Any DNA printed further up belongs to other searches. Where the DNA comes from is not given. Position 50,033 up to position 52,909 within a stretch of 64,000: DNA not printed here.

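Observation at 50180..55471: Tandem pair of paralogous lipoproteins of about 860 aa with composition atypical for the genome and no recognisable domains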

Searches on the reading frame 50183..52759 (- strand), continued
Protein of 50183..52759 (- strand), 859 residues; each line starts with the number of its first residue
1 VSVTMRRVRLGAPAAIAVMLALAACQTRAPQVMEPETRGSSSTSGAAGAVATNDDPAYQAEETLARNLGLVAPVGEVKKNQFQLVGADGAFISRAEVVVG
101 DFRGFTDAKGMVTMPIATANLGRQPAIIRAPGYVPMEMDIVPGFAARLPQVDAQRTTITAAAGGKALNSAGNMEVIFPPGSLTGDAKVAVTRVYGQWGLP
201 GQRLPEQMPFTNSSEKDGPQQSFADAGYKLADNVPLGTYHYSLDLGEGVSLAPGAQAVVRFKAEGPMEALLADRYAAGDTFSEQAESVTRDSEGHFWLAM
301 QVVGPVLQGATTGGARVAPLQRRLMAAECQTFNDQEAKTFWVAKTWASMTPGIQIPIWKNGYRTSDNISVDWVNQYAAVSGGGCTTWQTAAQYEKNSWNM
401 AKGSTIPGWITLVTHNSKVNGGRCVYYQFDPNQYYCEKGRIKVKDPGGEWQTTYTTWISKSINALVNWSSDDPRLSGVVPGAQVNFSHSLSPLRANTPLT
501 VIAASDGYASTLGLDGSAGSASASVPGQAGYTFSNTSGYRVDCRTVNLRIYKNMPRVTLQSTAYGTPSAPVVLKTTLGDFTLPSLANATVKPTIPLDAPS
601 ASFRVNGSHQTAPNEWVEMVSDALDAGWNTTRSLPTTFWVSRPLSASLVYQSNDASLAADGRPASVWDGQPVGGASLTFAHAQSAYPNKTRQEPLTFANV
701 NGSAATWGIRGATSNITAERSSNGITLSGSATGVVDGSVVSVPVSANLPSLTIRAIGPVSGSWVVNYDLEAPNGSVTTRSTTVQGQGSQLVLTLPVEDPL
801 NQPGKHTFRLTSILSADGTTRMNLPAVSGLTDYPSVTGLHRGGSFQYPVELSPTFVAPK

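Call 47: search_protein_families(library=pfam, proteins=[P0030, P0033, P0037, P0038, P0043, P0044, P0047, P0051, P0032, P0046], max_evalue=0.001)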
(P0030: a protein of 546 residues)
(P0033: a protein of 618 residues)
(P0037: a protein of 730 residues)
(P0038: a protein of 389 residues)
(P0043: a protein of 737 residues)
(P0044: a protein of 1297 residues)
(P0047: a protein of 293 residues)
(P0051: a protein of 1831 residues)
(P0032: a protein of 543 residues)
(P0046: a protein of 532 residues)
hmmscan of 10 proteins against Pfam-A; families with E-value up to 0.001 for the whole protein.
P0030 (546 aa): 3 families
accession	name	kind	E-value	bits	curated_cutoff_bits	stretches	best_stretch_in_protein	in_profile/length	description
PF13620.12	CarboxypepD_reg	-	8.3e-12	45.7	32.3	1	74-148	2-82/82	Carboxypeptidase regulatory-like domain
PF13715.12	CarbopepD_reg_2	-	3e-09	37.2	32.2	1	75-155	2-84/88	CarboxypepD_reg-like domain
PF15976.11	CooC_C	-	0.00013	22.4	29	0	74-116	19-60/93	CS1-pili formation C-terminal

P0033 (618 aa): 5 families
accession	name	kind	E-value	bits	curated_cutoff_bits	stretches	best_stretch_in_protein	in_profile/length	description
PF13620.12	CarboxypepD_reg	-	4.1e-10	40.3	32.3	1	71-144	1-81/82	Carboxypeptidase regulatory-like domain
PF25020.1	TTR_TEN1-4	-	1.1e-06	29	27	1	70-134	7-75/86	Teneurin TTR-like domain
PF15976.11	CooC_C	-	2e-05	25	29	1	71-113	18-60/93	CS1-pili formation C-terminal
PF13715.12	CarbopepD_reg_2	-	4.1e-05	24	32.2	1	72-143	1-75/88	CarboxypepD_reg-like domain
PF16371.11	MetallophosN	-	0.00065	20.3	35.6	0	74-111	1-36/77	N terminal of Calcineurin-like phosphoesterase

P0037 (730 aa): 6 families
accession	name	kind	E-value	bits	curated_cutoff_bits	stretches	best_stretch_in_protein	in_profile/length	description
PF13620.12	CarboxypepD_reg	-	1e-10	42.3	32.3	1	70-142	1-77/82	Carboxypeptidase regulatory-like domain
PF16075.10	DUF4815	-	2.1e-09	36.7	30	1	487-548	275-335/570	Domain of unknown function (DUF4815)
PF13715.12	CarbopepD_reg_2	-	1.5e-06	28.6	32.2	1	71-149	1-79/88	CarboxypepD_reg-like domain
PF02369.22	Big_1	-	2.4e-06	28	34.9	0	55-115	5-73/93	Bacterial Ig-like domain (group 1)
PF16371.11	MetallophosN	-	4.3e-05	24.1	35.6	1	73-116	1-41/77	N terminal of Calcineurin-like phosphoesterase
PF25020.1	TTR_TEN1-4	-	6.2e-05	23.3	27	1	68-135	6-74/86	Teneurin TTR-like domain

P0038 (389 aa): 4 families
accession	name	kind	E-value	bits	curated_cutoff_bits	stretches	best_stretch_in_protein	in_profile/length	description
PF13620.12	CarboxypepD_reg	-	7.4e-08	33.1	32.3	1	71-143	2-78/82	Carboxypeptidase regulatory-like domain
PF15976.11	CooC_C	-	2.5e-06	27.9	29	1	65-113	13-60/93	CS1-pili formation C-terminal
PF13715.12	CarbopepD_reg_2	-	1.5e-05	25.4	32.2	1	73-153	3-83/88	CarboxypepD_reg-like domain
PF10577.15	FAM171A1-2-B_N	-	6.2e-05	22.8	31.2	0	225-291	178-240/254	FAM171A1/A2/B, N-terminal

P0043 (737 aa): 2 families
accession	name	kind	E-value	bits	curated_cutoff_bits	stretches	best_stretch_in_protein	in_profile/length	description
PF13620.12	CarboxypepD_reg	-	6e-09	36.6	32.3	1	73-147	2-82/82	Carboxypeptidase regulatory-like domain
PF13715.12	CarbopepD_reg_2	-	0.00036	20.9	32.2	1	73-155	1-85/88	CarboxypepD_reg-like domain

P0044 (1297 aa): 10 families
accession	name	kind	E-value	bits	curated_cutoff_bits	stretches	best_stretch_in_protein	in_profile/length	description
PF05593.20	RHS_repeat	-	4.7e-22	78.3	22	3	1095-1129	2-36/38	RHS Repeat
PF01436.27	NHL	-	4.1e-10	39.6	20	0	903-928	1-25/28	NHL repeat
PF13620.12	CarboxypepD_reg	-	2.7e-09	37.7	32.3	1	262-331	2-75/82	Carboxypeptidase regulatory-like domain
PF13715.12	CarbopepD_reg_2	-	2.9e-08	34.1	32.2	1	262-326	1-65/88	CarboxypepD_reg-like domain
PF19077.6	Big_13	-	1.1e-06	29.5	27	1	159-242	23-102/102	Bacterial Ig-like domain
PF25023.1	TEN_YD-shell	-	7.7e-06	24.7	50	0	1074-1124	110-160/909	Teneurin YD-shell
PF00791.26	ZU5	-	3.5e-05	24.4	21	1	346-419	3-78/97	ZU5 domain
PF08450.18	SGL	-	0.00018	21.7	26.3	0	877-931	114-161/246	SMP-30/Gluconolactonase/LRE-like region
PF06739.17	SBBP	-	0.00043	20.6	20.5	0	765-778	15-28/38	Beta-propeller repeat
PF01731.26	Arylesterase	-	0.00078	20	21.3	0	894-931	44-81/86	Arylesterase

P0047 (293 aa): 4 families
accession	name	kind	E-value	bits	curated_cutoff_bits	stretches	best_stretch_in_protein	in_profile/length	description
PF13620.12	CarboxypepD_reg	-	5.7e-13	49.5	32.3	1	82-159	2-81/82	Carboxypeptidase regulatory-like domain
PF13715.12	CarbopepD_reg_2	-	1.1e-10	41.8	32.2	1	83-153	2-71/88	CarboxypepD_reg-like domain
PF00791.26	ZU5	-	1.4e-05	25.7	21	1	167-242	2-79/97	ZU5 domain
PF16371.11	MetallophosN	-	3.5e-05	24.4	35.6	1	90-134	5-45/77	N terminal of Calcineurin-like phosphoesterase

P0051 (1831 aa): 10 families
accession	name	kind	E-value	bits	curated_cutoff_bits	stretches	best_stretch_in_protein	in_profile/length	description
PF05593.20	RHS_repeat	-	1.8e-92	302.7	22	12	1189-1225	1-37/38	RHS Repeat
PF24684.1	Vgb_lyase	-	1.1e-09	38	50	1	636-774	76-210/290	Virginiamycin B lyase family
PF13620.12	CarboxypepD_reg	-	5.9e-09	36.6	32.3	1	135-199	2-73/82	Carboxypeptidase regulatory-like domain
PF08450.18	SGL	-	6.6e-07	29.6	26.3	0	705-781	147-220/246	SMP-30/Gluconolactonase/LRE-like region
PF00791.26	ZU5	-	1.9e-06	28.5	21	1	218-289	5-78/97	ZU5 domain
PF25023.1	TEN_YD-shell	-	2.4e-06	26.4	50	0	1123-1228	42-148/909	Teneurin YD-shell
PF16371.11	MetallophosN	-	1.6e-05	25.4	35.6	0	137-188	1-51/77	N terminal of Calcineurin-like phosphoesterase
PF13715.12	CarbopepD_reg_2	-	3.2e-05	24.3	32.2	1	136-192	2-61/88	CarboxypepD_reg-like domain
PF15283.12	DUF4595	-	0.00017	22.1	34.2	0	911-988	1-69/202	Domain of unknown function (DUF4595) with porin-like fold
PF01436.27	NHL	-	0.0006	20.2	20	0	747-766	4-23/28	NHL repeat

P0032 (543 aa): 0 families

P0046 (532 aa): 0 families

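Call 48: search_solved_structures(query=A2, max_evalue=10, show_alignments=2)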
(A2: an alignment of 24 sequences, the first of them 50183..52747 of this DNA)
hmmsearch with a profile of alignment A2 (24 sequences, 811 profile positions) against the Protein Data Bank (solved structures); distinct sequences matched with E-value up to 10: 2.
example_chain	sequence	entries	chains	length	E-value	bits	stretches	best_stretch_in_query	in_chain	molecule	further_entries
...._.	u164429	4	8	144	0.74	11.3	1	390-480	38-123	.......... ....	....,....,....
6hiu_B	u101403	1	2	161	0.93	10.9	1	390-480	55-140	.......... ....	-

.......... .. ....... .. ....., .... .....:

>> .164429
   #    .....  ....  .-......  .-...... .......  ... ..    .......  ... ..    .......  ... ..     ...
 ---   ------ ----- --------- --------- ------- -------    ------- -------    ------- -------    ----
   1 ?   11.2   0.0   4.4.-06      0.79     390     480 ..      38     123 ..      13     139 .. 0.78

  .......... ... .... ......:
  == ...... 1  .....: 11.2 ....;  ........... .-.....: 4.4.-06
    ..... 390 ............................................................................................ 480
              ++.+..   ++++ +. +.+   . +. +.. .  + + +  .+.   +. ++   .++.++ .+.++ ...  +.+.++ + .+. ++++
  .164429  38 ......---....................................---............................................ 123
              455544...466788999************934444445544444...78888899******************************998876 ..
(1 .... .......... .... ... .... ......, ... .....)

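Call 53: fold_search(model_id=the predicted structure, library=viral)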
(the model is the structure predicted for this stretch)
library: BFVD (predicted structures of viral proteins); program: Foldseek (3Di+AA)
matches with E <= 10: 571; with E <= 0.001: 38
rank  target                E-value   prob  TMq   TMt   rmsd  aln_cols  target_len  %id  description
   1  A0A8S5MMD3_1          9.9e-18  1.00  0.20  0.17  50.4       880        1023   11  Baseplate J like protein [Siphoviridae sp. ctxc31]
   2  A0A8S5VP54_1          5.7e-17  1.00  0.12  0.08  42.3       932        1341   10  (no name in the UniProt tables at hand)
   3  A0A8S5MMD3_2          6.1e-16  1.00  0.14  0.12  56.1       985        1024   10  Baseplate J like protein [Siphoviridae sp. ctxc31]
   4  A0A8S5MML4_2          3.5e-13  1.00  0.23  0.25   9.0       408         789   11  Cell wall surface anchor family domain protein [Siphoviridae sp. ctxc31]
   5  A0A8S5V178            3.7e-13  1.00  0.15  0.12  40.7       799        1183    9  Baseplate J like protein [Siphoviridae sp. ct3r22]
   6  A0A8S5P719            1.0e-12  1.00  0.16  0.15  24.1       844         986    9  Baseplate wedge protein (Fragment) [Herelleviridae sp. cttEB8]
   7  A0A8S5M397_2          1.1e-12  1.00  0.12  0.11  41.4       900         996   10  FdeC-like protein [Siphoviridae sp. ctqpo8]
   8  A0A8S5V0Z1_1          1.7e-12  1.00  0.18  0.17  20.4       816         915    8  Putative membrane protein [Siphoviridae sp. ct3r22]
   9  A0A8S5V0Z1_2          4.3e-11  1.00  0.17  0.16  17.1       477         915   12  Putative membrane protein [Siphoviridae sp. ct3r22]
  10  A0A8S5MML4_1          1.4e-10  1.00  0.12  0.12  21.3       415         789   11  Cell wall surface anchor family domain protein [Siphoviridae sp. ctxc31]
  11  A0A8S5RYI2            2.0e-10  1.00  0.17  0.19  21.2       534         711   12  Tail collar fiber protein [Myoviridae sp. ctNQV2]
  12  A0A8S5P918            6.4e-10  1.00  0.14  0.09  33.7       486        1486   10  Collagen triple helix repeat protein [Podoviridae sp. ctU7u6]
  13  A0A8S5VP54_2          9.7e-10  1.00  0.12  0.08  28.0       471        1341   12  (no name in the UniProt tables at hand)
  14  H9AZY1                4.6e-08  1.00  0.11  0.18  20.5       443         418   13  VP17 [Haloarcula hispanica icosahedral virus 2]
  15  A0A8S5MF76            6.0e-08  1.00  0.16  0.16  15.8       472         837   11  Tail protein [Siphoviridae sp. ctYh54]
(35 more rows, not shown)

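Call 57: find_related_loci(query=A1, collection=genome_contigs, flank=6000)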
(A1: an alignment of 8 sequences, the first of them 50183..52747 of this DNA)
Query A1 (855 aa) in genome_contigs; peptide patterns used: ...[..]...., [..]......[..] (x = any residue, [..] = any of these).
29 stretches matched a pattern; 2 encode a relative of the query (tblastn E <= 1e-3); 2 distinct loci.
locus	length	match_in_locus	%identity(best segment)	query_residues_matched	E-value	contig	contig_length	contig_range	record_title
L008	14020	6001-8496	54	21-855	0e+0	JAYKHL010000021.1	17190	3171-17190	MAG: Candidatus Sericytochromatia bacterium isolate 1783137 NODE_68454656, whole genome shotgun sequence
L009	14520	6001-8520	50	1-855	0e+0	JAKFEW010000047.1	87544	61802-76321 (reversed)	MAG: Candidatus Sericytochromatia bacterium isolate LC083 contig-124_207, whole genome shotgun sequence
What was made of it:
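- Only two loci among 185,579 species-representative genomes, both Sericytochromatia (call 57).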

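Call 58: find_encoding_contigs(protein=P0003, flank=6000, max_places=2)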
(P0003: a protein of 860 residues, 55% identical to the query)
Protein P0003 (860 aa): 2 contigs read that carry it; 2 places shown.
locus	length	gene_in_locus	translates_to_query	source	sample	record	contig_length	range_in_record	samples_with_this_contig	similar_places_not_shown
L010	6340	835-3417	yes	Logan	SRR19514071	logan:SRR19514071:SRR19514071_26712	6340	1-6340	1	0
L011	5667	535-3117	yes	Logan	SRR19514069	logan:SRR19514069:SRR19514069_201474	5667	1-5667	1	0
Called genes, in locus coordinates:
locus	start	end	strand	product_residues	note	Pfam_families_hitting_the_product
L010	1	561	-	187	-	?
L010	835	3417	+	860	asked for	-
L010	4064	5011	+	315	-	PF25021:TEN_NHL (faint), PF01436:NHL (weak)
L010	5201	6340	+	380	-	?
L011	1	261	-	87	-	?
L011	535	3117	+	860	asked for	-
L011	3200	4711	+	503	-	PF25021:TEN_NHL (faint), PF01436:NHL (weak)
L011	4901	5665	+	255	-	?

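Call 59: find_encoding_contigs(protein=P0006, flank=6000, max_places=2)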
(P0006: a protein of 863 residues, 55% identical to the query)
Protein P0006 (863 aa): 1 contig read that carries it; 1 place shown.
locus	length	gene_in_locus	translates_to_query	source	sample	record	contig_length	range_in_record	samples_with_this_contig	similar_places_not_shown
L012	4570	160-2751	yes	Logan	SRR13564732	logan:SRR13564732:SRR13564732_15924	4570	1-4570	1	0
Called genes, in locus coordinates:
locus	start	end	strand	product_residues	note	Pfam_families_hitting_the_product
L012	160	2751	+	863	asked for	-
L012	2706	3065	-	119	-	-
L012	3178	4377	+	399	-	PF25021:TEN_NHL (faint), PF01436:NHL (weak)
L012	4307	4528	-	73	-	-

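Call 65: list_cluster_members(proteins=[P0019, P0023, P0030, P0033, P0037, P0038, P0043, P0055, P0044, P0051])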
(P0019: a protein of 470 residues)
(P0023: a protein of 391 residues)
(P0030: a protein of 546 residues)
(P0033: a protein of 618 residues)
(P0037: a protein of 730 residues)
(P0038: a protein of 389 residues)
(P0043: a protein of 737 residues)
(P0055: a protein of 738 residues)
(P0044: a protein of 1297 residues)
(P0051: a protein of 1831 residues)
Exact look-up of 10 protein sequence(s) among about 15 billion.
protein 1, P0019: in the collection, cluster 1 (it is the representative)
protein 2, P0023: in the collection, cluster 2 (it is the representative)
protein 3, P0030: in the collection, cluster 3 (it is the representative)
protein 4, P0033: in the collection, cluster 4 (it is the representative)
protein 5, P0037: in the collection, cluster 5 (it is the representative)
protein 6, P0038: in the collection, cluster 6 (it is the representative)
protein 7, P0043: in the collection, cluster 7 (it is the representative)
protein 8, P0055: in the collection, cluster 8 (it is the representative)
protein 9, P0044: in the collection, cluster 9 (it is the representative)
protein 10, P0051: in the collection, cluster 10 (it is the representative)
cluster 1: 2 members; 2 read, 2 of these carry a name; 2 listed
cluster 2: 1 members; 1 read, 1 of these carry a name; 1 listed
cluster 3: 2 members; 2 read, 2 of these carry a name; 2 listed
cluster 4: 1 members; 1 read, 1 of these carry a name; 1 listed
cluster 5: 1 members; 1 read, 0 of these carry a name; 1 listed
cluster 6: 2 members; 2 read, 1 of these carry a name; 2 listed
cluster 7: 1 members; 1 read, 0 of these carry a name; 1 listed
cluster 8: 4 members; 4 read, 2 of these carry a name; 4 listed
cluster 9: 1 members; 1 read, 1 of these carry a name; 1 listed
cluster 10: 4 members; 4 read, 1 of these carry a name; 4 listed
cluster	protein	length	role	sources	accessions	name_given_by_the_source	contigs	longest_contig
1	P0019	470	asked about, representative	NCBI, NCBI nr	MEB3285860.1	MAG: hypothetical protein VKN33_11285, partial [Candidatus Sericytochromatia bacterium] | hypothetical protein [Candidatus Sericytochromatia bacterium]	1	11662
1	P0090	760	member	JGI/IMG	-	hypothetical protein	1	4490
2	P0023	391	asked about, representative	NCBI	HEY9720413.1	MAG TPA: hypothetical protein V6D47_00250, partial [Oscillatoriaceae cyanobacterium]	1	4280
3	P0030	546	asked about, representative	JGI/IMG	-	hypothetical protein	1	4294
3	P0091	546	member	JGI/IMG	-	hypothetical protein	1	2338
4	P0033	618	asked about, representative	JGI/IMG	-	Carboxypeptidase regulatory-like domain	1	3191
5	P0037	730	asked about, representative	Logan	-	-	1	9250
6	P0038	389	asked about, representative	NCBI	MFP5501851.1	MAG: carboxypeptidase-like regulatory domain-containing protein, partial [Candidatus ...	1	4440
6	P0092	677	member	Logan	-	-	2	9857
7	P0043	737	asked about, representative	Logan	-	-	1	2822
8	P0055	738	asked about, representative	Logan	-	-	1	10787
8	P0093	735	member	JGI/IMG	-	hypothetical protein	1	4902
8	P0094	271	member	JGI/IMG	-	hypothetical protein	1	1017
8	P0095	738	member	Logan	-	-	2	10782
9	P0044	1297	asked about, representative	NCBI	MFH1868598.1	MAG: carboxypeptidase regulatory-like domain-containing protein, partial [Candidatus ...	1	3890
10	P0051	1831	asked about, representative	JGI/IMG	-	-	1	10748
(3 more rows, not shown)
